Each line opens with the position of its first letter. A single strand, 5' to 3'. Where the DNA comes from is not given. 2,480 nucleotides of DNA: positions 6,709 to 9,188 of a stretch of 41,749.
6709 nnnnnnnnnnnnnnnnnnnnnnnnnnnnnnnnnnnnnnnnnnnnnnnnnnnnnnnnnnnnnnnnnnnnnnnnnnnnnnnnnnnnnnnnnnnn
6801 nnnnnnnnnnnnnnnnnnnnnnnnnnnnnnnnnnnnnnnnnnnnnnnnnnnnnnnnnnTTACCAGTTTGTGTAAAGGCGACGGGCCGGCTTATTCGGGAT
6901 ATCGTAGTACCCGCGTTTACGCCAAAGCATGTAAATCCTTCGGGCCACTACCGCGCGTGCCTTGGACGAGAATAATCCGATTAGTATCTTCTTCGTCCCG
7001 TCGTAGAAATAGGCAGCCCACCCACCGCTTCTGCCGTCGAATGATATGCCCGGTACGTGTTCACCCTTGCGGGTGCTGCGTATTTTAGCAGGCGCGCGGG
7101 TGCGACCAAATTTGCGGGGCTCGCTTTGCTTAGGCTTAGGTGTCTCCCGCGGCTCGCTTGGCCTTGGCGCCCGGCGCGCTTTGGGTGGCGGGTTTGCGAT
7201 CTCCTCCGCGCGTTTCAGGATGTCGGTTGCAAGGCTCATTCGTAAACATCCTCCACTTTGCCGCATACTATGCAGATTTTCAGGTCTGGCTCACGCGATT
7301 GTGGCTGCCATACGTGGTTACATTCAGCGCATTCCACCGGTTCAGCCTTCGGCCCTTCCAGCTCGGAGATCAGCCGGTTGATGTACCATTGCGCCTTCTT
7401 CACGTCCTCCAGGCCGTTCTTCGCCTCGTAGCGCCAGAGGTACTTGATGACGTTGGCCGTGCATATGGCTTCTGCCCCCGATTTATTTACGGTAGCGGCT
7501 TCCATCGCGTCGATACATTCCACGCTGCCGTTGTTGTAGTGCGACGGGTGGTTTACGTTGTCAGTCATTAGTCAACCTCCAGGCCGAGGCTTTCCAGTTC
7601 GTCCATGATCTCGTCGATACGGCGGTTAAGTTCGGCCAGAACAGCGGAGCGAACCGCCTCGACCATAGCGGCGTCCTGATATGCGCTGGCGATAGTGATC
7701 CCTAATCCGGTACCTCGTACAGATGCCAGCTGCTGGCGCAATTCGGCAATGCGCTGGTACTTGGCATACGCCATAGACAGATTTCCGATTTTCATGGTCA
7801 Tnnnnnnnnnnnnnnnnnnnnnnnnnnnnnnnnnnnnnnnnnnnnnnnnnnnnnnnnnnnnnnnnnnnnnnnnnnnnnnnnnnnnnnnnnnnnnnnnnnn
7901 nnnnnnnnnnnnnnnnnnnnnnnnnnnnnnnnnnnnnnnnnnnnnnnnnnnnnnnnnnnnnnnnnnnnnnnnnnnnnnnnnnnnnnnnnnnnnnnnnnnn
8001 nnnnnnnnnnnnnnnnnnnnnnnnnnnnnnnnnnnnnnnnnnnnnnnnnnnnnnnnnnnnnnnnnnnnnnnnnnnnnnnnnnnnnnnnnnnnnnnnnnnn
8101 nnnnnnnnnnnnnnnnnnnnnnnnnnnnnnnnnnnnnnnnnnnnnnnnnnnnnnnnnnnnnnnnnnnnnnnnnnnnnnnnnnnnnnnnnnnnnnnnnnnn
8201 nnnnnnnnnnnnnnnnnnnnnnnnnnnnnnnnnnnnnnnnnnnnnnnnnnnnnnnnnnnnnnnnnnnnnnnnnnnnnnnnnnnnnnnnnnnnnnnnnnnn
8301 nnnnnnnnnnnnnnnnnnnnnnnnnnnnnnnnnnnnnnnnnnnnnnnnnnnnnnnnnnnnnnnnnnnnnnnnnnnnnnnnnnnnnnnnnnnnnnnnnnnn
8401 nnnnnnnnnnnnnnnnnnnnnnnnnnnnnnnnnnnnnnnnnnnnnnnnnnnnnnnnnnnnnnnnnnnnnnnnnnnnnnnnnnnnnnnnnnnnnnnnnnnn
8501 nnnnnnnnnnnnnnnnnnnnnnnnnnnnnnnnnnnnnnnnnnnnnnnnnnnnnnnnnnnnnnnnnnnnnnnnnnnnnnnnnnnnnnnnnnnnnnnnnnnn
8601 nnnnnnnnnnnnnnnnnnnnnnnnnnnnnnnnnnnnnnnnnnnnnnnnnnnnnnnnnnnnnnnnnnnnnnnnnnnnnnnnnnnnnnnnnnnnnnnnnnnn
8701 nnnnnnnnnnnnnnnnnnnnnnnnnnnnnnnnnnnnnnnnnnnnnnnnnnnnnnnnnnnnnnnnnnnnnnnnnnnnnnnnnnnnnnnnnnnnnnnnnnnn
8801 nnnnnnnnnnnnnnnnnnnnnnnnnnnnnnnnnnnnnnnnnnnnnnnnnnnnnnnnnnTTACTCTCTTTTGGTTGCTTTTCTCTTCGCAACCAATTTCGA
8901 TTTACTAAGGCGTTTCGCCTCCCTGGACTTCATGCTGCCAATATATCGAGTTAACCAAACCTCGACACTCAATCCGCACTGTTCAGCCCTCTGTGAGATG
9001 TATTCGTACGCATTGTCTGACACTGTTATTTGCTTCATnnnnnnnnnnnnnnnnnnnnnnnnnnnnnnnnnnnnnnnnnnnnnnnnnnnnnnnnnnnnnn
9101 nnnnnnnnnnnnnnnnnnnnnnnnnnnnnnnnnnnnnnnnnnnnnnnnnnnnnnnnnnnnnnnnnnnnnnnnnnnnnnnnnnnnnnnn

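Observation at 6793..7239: AP2-domain protein in the Q position upstream of a promoter-terminator-holin arrangement: candidate new late antiterminator/activator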

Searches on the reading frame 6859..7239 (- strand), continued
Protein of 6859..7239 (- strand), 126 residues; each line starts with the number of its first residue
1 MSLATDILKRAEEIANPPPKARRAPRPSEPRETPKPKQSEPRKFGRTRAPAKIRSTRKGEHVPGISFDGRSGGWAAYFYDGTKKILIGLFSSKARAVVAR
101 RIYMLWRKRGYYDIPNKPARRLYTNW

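Call 58: search_protein_families(library=pfam, proteins=[P0046, P0055, P0080, P0100, P0126], max_evalue=0.001)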
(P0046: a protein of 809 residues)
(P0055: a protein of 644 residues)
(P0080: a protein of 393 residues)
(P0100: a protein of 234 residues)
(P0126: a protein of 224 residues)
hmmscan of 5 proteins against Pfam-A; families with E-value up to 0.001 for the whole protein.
P0046 (809 aa): 6 families
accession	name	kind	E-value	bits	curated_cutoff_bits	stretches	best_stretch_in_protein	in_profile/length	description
PF00847.26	AP2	-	3.4e-32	110.9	33.3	4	542-590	1-52/54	AP2 domain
PF00691.25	OmpA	-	4.7e-09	36.9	27.2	0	368-405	26-63/98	OmpA family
PF24966.2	Ig_TR130_2nd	-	4.9e-07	30.7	23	0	264-301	25-62/95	TR130 second Ig-like domain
PF11341.13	DUF3143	-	6.4e-05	23.7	25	0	278-314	17-51/65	Protein of unknown function (DUF3143)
PF05798.17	Phage_FRD3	-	6.5e-05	23.8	28.1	0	450-479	27-56/75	Bacteriophage FRD3 protein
PF16291.11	DUF4937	-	0.00089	19.9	28.3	0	364-393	16-45/89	Domain of unknown function (DUF4937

P0055 (644 aa): 1 family
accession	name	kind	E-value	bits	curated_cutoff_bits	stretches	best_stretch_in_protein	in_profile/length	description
PF00847.26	AP2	-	2e-17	63.6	33.3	0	6-37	2-37/54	AP2 domain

P0080 (393 aa): 3 families
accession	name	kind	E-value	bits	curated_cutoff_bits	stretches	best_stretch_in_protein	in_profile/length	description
PF00847.26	AP2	-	2.4e-27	95.4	33.3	3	101-135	3-40/54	AP2 domain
PF19837.4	DUF6316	-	3e-05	24.2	28.5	0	232-273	11-52/55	Domain of unknown function (DUF6316)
PF19058.5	DUF5754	-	0.00039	20.8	27.4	0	107-127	7-26/49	Family of unknown function (DUF5754)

P0100 (234 aa): 2 families
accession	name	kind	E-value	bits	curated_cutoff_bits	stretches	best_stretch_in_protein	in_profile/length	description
PF00847.26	AP2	-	2.9e-07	31.1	33.3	0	71-101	7-40/54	AP2 domain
PF09954.14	DUF2188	-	0.00049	20.6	22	0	198-220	12-34/62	Uncharacterized protein conserved in bacteria (DUF2188)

P0126 (224 aa): 2 families
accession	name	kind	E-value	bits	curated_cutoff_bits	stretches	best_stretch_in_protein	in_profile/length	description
PF13392.12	HNH_3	-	1.3e-11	44.4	24.8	1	56-99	3-45/46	HNH endonuclease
PF00847.26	AP2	-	1.5e-10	41.6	33.3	2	174-213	1-43/54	AP2 domain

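Call 63: fold_search(model_id=the predicted structure, library=viral)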
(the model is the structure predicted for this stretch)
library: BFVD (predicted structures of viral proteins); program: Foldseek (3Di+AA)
matches with E <= 10: 328; with E <= 0.001: 3
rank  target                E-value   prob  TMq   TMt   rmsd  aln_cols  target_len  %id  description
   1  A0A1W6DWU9            7.4e-07  1.00  0.44  0.23  11.4       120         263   36  (no name in the UniProt tables at hand)
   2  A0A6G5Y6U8            1.7e-06  1.00  0.43  0.47  14.0       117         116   32  (no name in the UniProt tables at hand)
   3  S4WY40                7.8e-04  1.00  0.33  0.42  12.5       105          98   30  Uncharacterized protein [Salmonella phage Jersey]
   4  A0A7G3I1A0            1.5e-03  1.00  0.38  0.21   1.2        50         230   32  (no name in the UniProt tables at hand)
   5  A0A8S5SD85            1.7e-03  1.00  0.33  0.14   8.9        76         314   21  Endonuclease [Siphoviridae sp. ctnpt50]
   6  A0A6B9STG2            2.2e-03  1.00  0.37  0.26   1.7        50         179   26  Putative HNH endonuclease [Escherichia phage Ec_Makalu_003]
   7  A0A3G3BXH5            2.3e-03  1.00  0.34  0.23  12.3        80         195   20  (no name in the UniProt tables at hand)
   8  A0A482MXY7            2.8e-03  1.00  0.36  0.73   3.3        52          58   21  AP2/ERF domain-containing protein [Escherichia phage vB_EcoM_HdK5]
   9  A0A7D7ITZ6            2.8e-03  1.00  0.35  0.71   3.7        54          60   31  (no name in the UniProt tables at hand)
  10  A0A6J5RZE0            4.2e-03  1.00  0.34  0.36   1.1        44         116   34  Putative NHN endonuclease [uncultured Caudovirales phage]
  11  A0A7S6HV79            4.5e-03  1.00  0.36  0.47   1.6        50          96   14  HNH endonuclease [Escherichia phage JEP1]
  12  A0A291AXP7            4.5e-03  1.00  0.31  0.57   4.5        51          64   22  Putative transcription factor [Shigella phage Sf12]
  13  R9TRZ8                4.8e-03  1.00  0.36  0.52  13.7        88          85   18  AP2/ERF domain-containing protein [Vibrio phage pYD38-A]
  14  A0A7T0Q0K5            5.1e-03  1.00  0.36  0.21   2.8        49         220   28  DNA-binding domain protein [Pectobacterium phage Possum]
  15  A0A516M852            5.1e-03  1.00  0.36  0.18   4.9        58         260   24  (no name in the UniProt tables at hand)
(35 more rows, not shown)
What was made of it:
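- Checked: Stand-alone AP2 proteins of 57-116 aa are common in phages (BFVD, call 63).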

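Call 80: search_protein_families(library=pfam, proteins=[L007:3378-3812:+], max_evalue=0.01)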
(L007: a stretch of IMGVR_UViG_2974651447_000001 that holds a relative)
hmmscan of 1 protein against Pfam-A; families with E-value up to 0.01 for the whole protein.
L007:3378-3812:+ (144 aa): 0 families

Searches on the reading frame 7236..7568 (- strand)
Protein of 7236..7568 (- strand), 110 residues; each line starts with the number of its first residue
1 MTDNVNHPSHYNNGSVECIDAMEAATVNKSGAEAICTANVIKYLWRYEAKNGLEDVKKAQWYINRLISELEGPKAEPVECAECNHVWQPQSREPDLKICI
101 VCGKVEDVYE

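Call 3: search_protein_families(library=pfam, proteins=[window:7236-7568:-], max_evalue=0.1)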
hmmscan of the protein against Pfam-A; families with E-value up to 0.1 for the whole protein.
window:7236-7568:- (110 aa): 2 families
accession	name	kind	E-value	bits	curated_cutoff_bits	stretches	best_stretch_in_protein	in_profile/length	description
PF11753.13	DUF3310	-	6.8e-19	68.1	24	1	5-64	1-60/60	Protein of unknwon function (DUF3310)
PF09723.15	Zn_ribbon_8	-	0.095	13.2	34.4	0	79-104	7-34/41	Zinc ribbon domain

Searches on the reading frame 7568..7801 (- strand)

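Call 3: search_protein_families(library=pfam, proteins=[window:7568-7801:-], max_evalue=0.1)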
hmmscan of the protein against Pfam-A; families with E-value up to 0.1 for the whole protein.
window:7568-7801:- (77 aa): 4 families
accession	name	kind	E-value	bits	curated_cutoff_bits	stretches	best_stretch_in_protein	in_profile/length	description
PF25472.1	DUF7902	-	0.035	14.7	26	1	11-60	26-74/85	Domain of unknown function (DUF7902)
PF16326.10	ABC_tran_CTD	-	0.062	14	32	0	52-71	40-59/69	ABC transporter C-terminal domain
PF03013.19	Pyr_excise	-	0.081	13.7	23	1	21-75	23-74/81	Pyrimidine dimer DNA glycosylase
PF19111.5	DUF5798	-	0.096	13.3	27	0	9-31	15-37/89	Family of unknown function (DUF5798)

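Call 10: search_protein_families(library=phrogs, proteins=[window:7568-7801:-], max_evalue=0.01)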
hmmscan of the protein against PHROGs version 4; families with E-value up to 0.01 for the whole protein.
window:7568-7801:- (77 aa): 2 families
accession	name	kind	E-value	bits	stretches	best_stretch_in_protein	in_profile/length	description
phrog_5415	-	unknown function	2.2e-20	73.6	1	3-77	1-76/76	-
phrog_3335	-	unknown function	0.0017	19.4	0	2-30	14-50/56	-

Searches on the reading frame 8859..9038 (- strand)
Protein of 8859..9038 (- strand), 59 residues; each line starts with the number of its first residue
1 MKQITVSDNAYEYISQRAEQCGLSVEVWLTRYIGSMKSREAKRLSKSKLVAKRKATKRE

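Call 60: search_protein_families(library=pfam, proteins=[window:8859-9038:-], max_evalue=0.01)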
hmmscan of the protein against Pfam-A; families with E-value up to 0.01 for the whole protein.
window:8859-9038:- (59 aa): 3 families
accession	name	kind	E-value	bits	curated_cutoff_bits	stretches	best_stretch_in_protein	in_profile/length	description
PF25129.1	Pyr4-TMTC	-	0.0051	16.9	27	1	3-36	145-178/227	Pyr4-like transmembrane terpene cyclases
PF17206.9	SeqA_N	-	0.0058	16.3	23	0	1-22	1-22/36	SeqA protein N-terminal domain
PF21983.2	NikA-like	-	0.0089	16.6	27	0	4-31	9-36/72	Mobilization protein NikA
